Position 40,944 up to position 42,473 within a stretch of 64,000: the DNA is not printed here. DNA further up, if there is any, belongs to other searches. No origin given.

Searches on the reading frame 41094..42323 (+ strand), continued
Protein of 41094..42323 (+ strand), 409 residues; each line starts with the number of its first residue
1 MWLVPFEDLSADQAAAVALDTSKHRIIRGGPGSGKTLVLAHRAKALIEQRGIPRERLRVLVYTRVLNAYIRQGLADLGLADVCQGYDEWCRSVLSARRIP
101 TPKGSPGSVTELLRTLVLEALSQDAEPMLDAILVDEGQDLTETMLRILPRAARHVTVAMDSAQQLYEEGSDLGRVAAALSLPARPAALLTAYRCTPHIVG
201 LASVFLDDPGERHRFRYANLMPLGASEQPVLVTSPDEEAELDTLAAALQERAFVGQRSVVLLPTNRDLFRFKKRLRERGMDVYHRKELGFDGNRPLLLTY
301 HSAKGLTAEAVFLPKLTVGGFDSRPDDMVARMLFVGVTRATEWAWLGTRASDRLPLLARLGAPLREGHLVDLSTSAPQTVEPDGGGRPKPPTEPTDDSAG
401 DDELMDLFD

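Call 60: find_encoding_contigs(protein=P0187, flank=8000, max_places=2)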
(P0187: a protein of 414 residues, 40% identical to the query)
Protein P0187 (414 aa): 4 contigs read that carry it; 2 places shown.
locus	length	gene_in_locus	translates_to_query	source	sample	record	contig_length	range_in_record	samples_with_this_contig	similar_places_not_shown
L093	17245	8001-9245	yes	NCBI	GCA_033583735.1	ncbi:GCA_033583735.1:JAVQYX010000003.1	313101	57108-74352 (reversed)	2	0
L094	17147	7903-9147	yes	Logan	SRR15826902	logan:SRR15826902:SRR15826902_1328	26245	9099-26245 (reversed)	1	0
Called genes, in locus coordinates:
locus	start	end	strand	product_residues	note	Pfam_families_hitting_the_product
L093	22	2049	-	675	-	-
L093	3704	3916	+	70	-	PF12728:HTH_17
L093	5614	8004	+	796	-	PF00012:HSP70, PF06723:MreB_Mbl (weak), PF13432:TPR_16 (faint), PF13428:TPR_14 (faint), PF12688:TPR_5 (weak), PF07719:TPR_2 (faint), PF13181:TPR_8 (faint), PF14559:TPR_19 (weak), +1 more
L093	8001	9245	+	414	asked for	PF00580:UvrD-helicase (weak), PF13245:AAA_19 (weak), PF01443:Viral_helicase1 (faint), PF13361:UvrD_C, PF13538:UvrD_C_2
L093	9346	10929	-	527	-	-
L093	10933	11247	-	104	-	-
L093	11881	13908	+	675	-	PF13086:AAA_11, PF13245:AAA_19, PF13604:AAA_30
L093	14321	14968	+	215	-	-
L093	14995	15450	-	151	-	PF02656:DUF202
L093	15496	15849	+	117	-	PF07784:DUF1622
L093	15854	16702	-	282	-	PF01758:SBF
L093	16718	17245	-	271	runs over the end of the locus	-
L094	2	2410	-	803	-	?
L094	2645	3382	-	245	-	-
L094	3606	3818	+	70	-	PF12728:HTH_17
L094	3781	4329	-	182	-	-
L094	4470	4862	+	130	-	PF12307:DUF3631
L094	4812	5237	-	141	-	-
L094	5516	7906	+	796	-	PF00012:HSP70, PF06723:MreB_Mbl (weak), PF13432:TPR_16 (faint), PF13428:TPR_14 (faint), PF12688:TPR_5 (weak), PF07719:TPR_2 (faint), PF13181:TPR_8 (faint), PF14559:TPR_19 (weak), +1 more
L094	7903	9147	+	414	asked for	PF00580:UvrD-helicase (weak), PF13245:AAA_19 (weak), PF01443:Viral_helicase1 (faint), PF13361:UvrD_C, PF13538:UvrD_C_2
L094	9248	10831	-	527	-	-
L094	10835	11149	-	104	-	-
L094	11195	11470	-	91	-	-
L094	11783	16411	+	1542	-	PF13086:AAA_11, PF13245:AAA_19, PF13604:AAA_30, PF01443:Viral_helicase1 (faint), PF13086:AAA_11 (weak), PF13087:AAA_12, PF18741:MTES_1575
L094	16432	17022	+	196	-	PF11784:DUF3320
